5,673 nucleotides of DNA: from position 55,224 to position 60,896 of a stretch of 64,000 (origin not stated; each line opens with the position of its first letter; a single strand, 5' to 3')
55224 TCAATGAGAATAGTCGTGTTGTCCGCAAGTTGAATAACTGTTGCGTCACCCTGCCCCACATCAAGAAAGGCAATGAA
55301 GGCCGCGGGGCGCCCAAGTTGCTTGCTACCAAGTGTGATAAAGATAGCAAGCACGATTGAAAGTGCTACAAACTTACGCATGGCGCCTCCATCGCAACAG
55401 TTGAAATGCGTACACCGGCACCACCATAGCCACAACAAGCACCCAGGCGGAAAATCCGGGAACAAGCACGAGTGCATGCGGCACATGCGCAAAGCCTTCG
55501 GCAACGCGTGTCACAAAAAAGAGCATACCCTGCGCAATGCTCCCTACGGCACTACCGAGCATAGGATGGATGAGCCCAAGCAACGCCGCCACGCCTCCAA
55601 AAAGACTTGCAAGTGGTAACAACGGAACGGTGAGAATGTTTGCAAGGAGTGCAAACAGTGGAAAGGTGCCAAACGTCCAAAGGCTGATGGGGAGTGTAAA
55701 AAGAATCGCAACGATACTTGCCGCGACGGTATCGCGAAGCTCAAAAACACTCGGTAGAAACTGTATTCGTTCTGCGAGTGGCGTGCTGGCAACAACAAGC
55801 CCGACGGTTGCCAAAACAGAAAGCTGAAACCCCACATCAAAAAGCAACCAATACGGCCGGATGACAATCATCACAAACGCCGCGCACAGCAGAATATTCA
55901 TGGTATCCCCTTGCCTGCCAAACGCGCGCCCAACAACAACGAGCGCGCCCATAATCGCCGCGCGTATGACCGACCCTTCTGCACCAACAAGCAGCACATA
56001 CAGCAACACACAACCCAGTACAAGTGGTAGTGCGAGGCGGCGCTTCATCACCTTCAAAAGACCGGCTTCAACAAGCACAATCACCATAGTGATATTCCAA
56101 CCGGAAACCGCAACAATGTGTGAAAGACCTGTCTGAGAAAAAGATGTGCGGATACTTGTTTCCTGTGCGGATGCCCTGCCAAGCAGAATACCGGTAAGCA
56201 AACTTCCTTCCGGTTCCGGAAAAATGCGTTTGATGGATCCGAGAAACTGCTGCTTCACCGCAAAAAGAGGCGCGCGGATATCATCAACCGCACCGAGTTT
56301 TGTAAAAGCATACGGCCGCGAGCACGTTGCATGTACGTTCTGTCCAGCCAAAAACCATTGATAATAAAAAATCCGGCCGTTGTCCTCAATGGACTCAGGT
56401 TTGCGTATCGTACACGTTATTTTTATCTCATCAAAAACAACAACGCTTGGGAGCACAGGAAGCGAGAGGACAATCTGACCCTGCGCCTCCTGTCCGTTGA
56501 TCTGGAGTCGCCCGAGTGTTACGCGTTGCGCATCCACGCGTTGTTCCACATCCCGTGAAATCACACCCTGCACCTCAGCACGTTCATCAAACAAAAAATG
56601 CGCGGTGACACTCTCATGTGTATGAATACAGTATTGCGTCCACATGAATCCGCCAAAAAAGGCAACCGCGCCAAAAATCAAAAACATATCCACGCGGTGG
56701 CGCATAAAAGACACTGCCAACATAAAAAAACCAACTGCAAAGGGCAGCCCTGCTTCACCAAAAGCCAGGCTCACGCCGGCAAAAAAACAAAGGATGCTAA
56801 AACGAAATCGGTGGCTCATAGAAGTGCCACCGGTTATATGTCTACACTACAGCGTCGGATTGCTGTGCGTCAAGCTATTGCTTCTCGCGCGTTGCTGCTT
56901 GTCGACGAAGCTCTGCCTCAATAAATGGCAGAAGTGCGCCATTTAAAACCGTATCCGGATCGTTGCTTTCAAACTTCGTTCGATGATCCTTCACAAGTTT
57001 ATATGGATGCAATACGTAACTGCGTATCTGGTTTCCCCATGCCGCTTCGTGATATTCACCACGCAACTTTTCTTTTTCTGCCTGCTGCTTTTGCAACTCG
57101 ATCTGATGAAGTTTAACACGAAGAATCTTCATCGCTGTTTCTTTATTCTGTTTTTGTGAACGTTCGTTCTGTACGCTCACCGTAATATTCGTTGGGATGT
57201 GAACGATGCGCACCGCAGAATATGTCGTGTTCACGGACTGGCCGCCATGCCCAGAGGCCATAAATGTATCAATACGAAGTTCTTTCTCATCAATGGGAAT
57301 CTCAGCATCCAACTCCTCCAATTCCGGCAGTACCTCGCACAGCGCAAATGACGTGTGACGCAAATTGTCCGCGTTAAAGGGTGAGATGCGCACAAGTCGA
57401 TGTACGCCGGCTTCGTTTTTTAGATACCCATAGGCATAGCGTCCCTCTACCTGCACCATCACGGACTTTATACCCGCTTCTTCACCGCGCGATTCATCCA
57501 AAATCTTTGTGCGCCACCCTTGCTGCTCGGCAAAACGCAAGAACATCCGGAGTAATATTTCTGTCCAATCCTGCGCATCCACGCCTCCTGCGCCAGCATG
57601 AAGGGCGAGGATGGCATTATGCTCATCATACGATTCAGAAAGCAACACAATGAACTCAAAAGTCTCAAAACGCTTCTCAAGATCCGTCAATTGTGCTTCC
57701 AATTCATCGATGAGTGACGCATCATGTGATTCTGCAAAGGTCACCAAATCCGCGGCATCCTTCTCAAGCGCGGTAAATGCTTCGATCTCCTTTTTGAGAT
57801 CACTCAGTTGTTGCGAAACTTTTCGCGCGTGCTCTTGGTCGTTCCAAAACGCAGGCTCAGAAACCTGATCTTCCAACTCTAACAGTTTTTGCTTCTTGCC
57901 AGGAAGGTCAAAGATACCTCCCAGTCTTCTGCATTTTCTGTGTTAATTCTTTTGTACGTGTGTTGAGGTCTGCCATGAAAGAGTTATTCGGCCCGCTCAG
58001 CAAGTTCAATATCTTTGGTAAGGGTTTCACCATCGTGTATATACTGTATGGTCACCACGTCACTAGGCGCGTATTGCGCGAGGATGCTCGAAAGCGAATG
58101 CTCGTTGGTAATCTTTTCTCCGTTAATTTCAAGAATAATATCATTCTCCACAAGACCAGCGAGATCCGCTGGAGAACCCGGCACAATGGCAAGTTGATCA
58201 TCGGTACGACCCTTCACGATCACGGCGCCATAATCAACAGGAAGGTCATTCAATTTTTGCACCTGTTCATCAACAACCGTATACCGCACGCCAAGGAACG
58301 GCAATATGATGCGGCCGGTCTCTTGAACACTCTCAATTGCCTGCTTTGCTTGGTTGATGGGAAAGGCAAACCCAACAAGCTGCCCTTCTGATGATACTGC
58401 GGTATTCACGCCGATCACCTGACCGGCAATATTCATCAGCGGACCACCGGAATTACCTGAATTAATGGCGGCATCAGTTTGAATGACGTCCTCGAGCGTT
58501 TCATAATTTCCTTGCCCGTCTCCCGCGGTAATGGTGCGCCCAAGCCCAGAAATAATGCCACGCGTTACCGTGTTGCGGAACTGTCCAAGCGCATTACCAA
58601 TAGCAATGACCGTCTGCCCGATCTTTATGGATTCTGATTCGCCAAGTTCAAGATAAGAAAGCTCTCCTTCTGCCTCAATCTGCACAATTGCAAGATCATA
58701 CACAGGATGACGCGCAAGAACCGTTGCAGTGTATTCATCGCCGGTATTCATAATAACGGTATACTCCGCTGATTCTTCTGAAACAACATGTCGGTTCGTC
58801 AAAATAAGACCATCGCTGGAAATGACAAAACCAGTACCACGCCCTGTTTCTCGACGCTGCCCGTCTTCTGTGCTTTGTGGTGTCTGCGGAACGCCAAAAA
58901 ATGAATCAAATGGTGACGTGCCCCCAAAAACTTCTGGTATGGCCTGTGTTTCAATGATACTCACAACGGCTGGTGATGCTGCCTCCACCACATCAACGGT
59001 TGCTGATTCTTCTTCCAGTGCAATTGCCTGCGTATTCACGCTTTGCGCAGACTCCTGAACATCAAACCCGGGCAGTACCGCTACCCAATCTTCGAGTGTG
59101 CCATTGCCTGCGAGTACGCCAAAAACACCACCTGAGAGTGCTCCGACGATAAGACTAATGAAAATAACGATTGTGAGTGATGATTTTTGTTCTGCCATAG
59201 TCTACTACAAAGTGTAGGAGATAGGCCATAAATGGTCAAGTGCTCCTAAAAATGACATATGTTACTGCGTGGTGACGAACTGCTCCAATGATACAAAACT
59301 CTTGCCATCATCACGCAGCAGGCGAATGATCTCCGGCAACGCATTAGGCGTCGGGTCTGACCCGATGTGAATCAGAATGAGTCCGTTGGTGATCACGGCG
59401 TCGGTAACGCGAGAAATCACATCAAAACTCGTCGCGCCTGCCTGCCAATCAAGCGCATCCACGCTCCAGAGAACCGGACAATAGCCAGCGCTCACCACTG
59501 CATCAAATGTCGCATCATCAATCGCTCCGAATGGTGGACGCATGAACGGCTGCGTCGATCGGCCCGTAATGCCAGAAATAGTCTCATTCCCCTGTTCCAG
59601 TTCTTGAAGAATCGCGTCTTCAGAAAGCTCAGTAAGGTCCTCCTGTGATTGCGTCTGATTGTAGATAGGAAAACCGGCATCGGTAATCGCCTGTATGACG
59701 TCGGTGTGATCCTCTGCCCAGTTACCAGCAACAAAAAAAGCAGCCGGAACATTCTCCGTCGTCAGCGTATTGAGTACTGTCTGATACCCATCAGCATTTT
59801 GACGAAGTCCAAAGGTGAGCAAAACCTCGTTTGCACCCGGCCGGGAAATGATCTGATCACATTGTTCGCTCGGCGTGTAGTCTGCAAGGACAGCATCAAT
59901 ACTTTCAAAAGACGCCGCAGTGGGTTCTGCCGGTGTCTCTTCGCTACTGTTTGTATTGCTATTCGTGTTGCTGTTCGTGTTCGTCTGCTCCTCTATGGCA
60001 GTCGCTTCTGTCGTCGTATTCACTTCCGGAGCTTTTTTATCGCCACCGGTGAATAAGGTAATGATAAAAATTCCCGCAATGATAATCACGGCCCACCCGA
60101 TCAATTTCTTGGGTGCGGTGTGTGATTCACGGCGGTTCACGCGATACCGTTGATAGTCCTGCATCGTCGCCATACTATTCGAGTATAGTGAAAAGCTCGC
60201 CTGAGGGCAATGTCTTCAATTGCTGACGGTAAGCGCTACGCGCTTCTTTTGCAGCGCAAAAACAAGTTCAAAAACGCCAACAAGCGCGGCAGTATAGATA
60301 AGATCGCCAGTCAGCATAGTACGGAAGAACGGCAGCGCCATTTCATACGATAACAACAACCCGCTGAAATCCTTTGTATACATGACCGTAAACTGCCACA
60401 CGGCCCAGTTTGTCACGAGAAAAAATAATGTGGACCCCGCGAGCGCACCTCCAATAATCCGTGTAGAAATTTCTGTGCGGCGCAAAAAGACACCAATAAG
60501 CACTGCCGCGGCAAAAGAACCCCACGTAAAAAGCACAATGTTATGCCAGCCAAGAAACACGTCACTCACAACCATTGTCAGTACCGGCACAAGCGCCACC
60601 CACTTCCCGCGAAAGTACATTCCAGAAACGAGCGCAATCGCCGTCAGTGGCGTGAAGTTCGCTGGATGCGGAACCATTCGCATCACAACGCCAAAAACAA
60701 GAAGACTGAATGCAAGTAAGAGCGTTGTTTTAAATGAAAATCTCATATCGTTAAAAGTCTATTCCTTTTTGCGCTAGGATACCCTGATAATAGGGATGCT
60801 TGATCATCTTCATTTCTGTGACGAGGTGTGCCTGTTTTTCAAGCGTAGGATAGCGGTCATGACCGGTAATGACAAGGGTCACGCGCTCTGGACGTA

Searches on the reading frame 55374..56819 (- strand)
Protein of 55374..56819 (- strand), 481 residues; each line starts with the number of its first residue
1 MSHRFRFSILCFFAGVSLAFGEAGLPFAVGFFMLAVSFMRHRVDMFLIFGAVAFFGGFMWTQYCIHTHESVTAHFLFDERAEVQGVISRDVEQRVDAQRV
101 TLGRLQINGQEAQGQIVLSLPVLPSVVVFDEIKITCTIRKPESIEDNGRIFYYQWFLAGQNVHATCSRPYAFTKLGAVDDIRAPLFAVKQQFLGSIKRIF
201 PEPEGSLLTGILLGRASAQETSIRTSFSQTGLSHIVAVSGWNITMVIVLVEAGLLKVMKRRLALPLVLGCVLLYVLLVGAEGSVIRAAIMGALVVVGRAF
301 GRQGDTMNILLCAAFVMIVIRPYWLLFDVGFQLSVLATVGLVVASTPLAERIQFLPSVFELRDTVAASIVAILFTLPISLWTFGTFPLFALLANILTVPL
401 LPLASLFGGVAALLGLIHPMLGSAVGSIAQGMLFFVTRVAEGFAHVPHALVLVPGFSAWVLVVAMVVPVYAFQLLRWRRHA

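Call 17: search_protein_families(library=pfam, proteins=[window:55374-56819:-], max_evalue=0.00001)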
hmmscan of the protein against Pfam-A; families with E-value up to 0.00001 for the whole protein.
window:55374-56819:- (481 aa): 2 families
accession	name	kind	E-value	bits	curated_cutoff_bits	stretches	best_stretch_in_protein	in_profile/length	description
PF03772.21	Competence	-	5.3e-53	180.5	23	1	212-477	2-269/270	Competence protein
PF13567.11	DUF4131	-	1.1e-12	48.5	31.6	1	25-165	9-156/165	Domain of unknown function (DUF4131)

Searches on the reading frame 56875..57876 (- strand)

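Call 18: search_protein_families(library=pfam, proteins=[window:56875-57876:-], max_evalue=0.00001)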
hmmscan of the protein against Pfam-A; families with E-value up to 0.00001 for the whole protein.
window:56875-57876:- (333 aa): 2 families
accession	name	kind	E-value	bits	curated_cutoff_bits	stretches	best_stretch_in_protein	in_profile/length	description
PF03462.23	PCRF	-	8e-53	179.6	24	1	2-178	9-192/194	PCRF domain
PF00472.26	RF-1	-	2.2e-39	134.4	35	1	191-299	3-116/116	RF-1 domain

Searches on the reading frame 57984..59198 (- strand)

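Call 18: search_protein_families(library=pfam, proteins=[window:57984-59198:-], max_evalue=0.00001)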
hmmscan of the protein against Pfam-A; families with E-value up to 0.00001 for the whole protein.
window:57984-59198:- (404 aa): 6 families
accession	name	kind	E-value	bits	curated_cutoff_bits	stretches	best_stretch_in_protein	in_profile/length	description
PF13365.12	Trypsin_2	-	1.8e-34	120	27.6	1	121-264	1-144/144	Trypsin-like peptidase domain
PF00089.32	Trypsin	-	1.2e-16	61.6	20.6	1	121-288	27-220/220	Trypsin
PF17820.7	PDZ_6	-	7.7e-11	42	27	1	337-379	4-46/54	PDZ domain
PF13180.12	PDZ_2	-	1.2e-10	41.9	27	1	300-399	1-80/80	PDZ domain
PF10459.15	Peptidase_S46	-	3.5e-06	26.4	22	0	118-141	46-69/698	Peptidase S46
PF00595.29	PDZ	-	5.3e-06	27.2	23.2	0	338-383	32-77/81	PDZ domain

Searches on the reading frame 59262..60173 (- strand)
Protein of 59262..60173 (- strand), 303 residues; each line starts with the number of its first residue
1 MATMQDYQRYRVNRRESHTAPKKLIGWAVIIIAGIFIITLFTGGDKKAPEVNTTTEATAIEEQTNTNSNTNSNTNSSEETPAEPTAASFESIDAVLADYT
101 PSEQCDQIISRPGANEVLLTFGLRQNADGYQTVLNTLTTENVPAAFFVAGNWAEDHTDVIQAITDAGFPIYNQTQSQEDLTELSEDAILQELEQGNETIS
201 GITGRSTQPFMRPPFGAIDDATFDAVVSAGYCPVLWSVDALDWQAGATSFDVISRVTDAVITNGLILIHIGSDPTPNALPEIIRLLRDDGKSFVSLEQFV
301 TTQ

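Call 18: search_protein_families(library=pfam, proteins=[window:59262-60173:-], max_evalue=0.00001)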
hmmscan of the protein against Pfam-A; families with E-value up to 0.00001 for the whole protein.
window:59262-60173:- (303 aa): 1 family
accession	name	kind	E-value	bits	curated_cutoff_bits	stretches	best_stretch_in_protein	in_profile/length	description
PF01522.26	Polysacc_deac_1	-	1.7e-21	76.9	23.1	1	113-231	5-121/124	Polysaccharide deacetylase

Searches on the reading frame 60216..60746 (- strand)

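Call 18: search_protein_families(library=pfam, proteins=[window:60216-60746:-], max_evalue=0.00001)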
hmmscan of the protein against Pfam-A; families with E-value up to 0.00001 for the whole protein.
window:60216-60746:- (176 aa): 1 family
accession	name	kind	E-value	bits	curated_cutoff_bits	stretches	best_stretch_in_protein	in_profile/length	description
PF20221.3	DUF6580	-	5e-44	150.8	27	1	6-166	4-156/162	Family of unknown function (DUF6580)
